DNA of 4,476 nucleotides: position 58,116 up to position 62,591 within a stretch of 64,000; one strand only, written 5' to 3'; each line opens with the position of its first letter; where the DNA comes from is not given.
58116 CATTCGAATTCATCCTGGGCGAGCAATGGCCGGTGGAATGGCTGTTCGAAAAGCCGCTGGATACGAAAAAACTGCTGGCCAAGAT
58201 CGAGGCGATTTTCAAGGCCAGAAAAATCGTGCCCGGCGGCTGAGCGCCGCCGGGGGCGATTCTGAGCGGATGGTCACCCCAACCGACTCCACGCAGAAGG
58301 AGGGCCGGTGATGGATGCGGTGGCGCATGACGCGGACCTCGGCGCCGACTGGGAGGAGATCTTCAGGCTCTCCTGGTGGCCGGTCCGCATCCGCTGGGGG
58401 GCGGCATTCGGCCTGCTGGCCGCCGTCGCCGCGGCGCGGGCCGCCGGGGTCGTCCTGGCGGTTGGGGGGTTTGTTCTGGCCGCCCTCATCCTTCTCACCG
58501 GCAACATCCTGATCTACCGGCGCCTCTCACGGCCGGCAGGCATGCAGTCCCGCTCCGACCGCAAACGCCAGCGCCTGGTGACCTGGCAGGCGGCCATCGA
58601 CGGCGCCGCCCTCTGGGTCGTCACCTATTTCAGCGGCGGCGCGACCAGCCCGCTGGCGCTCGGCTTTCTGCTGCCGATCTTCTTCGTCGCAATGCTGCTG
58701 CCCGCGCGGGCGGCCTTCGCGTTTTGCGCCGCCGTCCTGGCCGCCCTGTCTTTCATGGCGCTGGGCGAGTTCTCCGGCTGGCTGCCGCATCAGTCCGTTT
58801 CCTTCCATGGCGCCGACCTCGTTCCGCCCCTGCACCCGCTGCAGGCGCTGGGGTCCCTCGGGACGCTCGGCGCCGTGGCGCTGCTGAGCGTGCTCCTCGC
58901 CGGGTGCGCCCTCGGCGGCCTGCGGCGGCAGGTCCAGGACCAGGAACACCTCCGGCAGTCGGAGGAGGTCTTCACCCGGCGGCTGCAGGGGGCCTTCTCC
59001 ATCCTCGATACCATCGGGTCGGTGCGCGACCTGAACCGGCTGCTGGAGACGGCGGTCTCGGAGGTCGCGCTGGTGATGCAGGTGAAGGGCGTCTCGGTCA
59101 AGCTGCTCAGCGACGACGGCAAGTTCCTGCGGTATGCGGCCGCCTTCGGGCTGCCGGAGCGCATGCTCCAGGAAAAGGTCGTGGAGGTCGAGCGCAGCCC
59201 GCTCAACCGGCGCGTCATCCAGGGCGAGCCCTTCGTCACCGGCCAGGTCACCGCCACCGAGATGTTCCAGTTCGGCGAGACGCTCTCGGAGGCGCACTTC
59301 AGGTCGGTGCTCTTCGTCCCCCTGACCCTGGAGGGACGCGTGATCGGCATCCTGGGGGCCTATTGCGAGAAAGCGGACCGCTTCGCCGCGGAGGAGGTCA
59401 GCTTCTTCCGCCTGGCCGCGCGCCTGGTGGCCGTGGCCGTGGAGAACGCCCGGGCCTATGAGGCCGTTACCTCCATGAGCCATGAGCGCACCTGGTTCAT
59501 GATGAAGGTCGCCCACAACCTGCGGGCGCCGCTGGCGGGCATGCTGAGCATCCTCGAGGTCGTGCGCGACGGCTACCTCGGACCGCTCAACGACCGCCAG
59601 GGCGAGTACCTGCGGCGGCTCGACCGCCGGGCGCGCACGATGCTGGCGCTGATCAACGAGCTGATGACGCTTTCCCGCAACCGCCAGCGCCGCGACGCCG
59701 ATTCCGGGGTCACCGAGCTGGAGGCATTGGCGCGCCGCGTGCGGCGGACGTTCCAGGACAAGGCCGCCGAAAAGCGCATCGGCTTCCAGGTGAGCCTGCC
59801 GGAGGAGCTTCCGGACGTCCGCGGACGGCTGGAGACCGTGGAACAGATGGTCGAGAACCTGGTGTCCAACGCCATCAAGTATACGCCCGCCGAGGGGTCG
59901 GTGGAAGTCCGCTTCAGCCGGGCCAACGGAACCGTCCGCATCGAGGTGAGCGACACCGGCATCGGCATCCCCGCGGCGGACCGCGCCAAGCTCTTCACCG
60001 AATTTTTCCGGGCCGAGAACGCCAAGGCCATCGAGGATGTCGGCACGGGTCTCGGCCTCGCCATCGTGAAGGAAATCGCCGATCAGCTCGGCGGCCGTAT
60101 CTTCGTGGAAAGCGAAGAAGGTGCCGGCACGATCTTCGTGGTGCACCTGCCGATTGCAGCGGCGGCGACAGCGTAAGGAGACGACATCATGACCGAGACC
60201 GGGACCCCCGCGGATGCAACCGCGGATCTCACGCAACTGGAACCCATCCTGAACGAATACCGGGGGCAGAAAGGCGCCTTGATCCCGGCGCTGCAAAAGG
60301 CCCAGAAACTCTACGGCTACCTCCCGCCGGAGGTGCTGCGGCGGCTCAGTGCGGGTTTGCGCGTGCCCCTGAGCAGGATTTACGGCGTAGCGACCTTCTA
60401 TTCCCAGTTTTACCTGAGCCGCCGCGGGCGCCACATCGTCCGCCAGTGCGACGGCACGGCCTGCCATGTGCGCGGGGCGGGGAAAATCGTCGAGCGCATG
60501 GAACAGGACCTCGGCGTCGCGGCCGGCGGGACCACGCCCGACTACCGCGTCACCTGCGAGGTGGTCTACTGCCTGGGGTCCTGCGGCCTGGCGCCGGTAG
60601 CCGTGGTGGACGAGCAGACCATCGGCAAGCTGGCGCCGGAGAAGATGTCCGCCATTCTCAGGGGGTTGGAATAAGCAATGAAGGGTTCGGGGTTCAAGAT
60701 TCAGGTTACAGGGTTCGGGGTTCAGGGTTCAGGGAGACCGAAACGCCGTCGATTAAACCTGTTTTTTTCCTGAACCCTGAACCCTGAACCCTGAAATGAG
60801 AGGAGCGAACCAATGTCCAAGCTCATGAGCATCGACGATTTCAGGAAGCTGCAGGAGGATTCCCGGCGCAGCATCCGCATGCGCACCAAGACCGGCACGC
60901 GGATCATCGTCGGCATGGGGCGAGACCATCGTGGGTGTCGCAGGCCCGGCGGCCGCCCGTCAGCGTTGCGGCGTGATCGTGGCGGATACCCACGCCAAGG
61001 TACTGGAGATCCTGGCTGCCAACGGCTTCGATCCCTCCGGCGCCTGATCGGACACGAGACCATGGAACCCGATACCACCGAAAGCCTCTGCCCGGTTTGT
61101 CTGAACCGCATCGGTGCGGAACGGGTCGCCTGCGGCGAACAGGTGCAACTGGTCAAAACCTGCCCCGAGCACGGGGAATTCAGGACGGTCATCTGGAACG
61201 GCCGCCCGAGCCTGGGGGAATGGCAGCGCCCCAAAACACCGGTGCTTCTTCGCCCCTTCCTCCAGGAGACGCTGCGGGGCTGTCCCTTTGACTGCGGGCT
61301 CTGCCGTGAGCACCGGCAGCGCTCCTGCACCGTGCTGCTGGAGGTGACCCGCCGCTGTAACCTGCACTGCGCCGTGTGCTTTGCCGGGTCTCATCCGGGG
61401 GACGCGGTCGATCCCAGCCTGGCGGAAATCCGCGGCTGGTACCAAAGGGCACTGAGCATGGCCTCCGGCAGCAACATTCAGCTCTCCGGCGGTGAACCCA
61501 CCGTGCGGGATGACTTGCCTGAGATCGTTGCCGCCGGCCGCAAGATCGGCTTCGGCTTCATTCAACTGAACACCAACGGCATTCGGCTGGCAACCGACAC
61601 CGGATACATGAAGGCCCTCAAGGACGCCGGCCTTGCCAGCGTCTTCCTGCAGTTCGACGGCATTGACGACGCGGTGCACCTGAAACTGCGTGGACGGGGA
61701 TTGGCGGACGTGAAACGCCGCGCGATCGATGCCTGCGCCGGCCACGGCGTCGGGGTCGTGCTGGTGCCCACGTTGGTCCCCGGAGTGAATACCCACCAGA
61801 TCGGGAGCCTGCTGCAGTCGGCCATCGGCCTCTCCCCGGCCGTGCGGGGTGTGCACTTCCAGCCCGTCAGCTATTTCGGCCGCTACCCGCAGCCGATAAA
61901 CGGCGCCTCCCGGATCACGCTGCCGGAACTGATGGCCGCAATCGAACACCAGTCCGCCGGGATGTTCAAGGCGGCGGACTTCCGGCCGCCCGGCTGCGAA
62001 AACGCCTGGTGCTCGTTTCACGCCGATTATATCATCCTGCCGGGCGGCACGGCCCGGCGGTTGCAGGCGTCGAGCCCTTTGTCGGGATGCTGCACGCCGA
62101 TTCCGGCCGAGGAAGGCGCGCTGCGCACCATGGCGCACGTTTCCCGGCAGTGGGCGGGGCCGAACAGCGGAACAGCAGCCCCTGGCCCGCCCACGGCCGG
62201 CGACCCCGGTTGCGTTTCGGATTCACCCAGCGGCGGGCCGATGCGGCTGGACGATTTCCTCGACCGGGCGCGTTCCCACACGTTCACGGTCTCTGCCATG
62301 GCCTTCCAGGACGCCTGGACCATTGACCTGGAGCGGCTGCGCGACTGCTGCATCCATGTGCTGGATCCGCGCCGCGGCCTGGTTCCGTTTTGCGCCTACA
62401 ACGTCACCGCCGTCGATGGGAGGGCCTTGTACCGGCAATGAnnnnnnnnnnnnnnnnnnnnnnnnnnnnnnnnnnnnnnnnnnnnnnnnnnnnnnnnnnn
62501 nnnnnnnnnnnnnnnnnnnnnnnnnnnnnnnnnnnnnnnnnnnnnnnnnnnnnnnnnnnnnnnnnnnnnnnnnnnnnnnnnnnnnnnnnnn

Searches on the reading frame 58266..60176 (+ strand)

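Call 40: search_protein_families(library=pfam, max_evalue=0.001, proteins=[window:58266-60176:+])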
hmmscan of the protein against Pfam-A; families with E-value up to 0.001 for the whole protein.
window:58266-60176:+ (636 aa): 6 families
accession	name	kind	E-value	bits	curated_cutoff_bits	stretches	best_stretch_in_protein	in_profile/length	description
PF02518.31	HATPase_c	-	1.3e-30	106.5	26.4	1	524-630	5-109/111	Histidine kinase-, DNA gyrase B-, and HSP90-like ATPase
PF13492.12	GAF_3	-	2.2e-14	54.4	27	1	256-394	2-129/129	GAF domain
PF13185.12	GAF_2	-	5.6e-14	52.9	28.6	1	254-393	2-136/136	GAF domain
PF01590.32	GAF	-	1.1e-12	49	22.4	1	255-392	1-133/133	GAF domain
PF00512.31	HisKA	-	8.2e-12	45.4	26.9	1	411-474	5-65/66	His Kinase A (phospho-acceptor) domain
PF13581.12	HATPase_c_2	-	1.1e-07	32.4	27.4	1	521-608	28-112/127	Histidine kinase-like ATPase domain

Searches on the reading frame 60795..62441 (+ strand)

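Call 40: search_protein_families(library=pfam, max_evalue=0.001, proteins=[window:60795-62441:+])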
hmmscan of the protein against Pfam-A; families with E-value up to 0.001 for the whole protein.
window:60795-62441:+ (548 aa): 2 families
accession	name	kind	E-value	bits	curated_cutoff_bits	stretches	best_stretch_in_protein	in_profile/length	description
PF04055.27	Radical_SAM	-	1.4e-22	81.1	29.5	1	183-341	2-164/166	Radical SAM superfamily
PF23545.1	Zn_ribbon_HMPTM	-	7.9e-19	67.4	27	1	93-135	3-45/45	HMPTM N-terminal zinc ribbon domain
